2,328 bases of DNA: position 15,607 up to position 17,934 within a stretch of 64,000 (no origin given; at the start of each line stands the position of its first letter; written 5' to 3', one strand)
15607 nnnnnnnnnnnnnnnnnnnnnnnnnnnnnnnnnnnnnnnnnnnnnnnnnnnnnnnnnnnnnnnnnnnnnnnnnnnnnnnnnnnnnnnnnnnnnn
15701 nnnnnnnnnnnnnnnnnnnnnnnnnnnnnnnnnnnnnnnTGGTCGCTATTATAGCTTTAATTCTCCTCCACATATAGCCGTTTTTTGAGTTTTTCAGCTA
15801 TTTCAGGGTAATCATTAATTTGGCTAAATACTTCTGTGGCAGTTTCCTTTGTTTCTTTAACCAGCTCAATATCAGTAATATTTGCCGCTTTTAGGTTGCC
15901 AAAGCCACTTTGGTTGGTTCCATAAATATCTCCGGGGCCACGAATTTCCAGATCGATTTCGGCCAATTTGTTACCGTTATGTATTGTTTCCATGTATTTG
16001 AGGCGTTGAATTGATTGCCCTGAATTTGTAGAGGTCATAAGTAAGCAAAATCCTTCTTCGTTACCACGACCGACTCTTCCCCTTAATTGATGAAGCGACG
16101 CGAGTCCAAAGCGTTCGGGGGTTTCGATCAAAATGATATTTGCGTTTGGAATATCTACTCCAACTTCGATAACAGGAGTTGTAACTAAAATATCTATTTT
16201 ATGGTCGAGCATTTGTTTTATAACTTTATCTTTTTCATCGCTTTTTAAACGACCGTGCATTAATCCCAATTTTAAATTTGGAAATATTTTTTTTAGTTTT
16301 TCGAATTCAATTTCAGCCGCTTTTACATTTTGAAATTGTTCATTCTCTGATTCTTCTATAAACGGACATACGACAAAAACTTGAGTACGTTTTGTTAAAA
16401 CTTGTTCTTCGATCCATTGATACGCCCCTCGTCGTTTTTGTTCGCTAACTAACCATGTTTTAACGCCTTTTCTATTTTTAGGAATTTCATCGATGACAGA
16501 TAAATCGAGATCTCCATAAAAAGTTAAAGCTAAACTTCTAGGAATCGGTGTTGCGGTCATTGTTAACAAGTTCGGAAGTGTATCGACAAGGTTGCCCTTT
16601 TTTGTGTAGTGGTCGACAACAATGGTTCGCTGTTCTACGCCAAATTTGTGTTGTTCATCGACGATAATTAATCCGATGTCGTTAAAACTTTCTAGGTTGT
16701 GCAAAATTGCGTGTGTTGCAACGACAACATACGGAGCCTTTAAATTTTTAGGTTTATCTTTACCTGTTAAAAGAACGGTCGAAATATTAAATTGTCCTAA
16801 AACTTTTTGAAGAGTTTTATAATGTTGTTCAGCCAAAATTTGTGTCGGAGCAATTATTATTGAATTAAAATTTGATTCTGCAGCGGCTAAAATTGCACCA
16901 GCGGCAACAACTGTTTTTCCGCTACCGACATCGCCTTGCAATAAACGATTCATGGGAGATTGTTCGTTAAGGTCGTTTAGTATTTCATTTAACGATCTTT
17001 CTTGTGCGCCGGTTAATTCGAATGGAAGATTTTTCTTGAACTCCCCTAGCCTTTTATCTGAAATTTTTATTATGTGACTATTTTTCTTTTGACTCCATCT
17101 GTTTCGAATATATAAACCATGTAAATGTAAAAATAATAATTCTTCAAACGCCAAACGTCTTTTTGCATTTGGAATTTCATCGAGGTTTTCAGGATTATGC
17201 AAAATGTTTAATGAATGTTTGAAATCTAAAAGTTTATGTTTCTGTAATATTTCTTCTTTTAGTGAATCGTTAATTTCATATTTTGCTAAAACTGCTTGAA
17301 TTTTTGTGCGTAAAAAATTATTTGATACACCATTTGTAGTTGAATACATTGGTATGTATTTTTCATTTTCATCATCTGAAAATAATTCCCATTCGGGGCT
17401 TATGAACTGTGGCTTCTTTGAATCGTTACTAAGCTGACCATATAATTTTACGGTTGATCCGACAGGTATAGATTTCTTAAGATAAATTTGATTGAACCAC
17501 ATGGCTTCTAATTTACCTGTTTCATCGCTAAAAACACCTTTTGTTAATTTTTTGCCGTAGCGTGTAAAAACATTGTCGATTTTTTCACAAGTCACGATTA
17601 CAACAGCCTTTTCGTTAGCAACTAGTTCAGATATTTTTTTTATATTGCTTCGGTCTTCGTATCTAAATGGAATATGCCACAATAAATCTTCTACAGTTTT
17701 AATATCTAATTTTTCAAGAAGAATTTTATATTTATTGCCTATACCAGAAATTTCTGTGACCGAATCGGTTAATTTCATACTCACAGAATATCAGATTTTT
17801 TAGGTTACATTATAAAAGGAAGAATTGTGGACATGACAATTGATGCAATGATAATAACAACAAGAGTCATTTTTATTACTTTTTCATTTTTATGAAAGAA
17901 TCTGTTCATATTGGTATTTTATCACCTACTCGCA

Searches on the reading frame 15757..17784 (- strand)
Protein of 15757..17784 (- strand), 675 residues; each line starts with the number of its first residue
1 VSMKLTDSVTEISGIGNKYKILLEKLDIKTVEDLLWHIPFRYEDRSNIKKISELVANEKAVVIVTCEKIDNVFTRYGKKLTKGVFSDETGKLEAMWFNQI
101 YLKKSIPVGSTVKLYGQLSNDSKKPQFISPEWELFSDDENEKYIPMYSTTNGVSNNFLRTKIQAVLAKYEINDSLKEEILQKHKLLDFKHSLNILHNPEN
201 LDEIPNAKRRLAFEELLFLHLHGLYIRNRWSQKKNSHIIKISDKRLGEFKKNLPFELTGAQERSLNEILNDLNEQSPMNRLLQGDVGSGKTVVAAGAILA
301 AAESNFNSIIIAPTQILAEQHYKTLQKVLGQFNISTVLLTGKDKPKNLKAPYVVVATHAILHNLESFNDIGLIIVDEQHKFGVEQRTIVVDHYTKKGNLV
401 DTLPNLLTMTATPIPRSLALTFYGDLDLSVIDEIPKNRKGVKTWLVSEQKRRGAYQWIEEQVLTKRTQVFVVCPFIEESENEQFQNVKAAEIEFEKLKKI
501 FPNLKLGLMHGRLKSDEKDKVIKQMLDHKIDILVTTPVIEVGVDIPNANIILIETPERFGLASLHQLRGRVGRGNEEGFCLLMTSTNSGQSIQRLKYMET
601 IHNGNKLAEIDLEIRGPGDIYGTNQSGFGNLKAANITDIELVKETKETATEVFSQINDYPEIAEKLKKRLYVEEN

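Call 53: search_protein_families(library=pfam, proteins=[window:15757-17784:-], max_evalue=0.0001)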
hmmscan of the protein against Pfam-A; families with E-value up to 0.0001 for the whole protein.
window:15757-17784:- (675 aa): 7 families
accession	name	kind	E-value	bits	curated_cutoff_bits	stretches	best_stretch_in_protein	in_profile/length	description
PF00270.35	DEAD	-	8.8e-25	87.8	26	1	260-417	3-163/167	DEAD/DEAH box helicase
PF17191.10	RecG_wedge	-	3.3e-24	85.7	23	1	12-164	5-157/162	RecG wedge domain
PF00271.37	Helicase_C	-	1.9e-17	63.9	23.5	1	464-574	13-109/110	Helicase conserved C-terminal domain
PF04851.21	ResIII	-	8e-17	62.1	22.5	1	256-413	3-162/164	Type III restriction enzyme, res subunit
PF19833.4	RecG_dom3_C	-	4.5e-08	33.5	26.8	1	603-655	3-57/87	ATP-dependent DNA helicase RecG, domain 3, C-terminal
PF01336.31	tRNA_anti-codon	-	4.6e-07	30.1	27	1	73-134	11-74/75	OB-fold nucleic acid binding domain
PF22590.2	Cas3-like_C_2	-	9.3e-07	29.5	27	1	485-574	10-104/106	CRISPR-associated nuclease/helicase Cas3, C-terminal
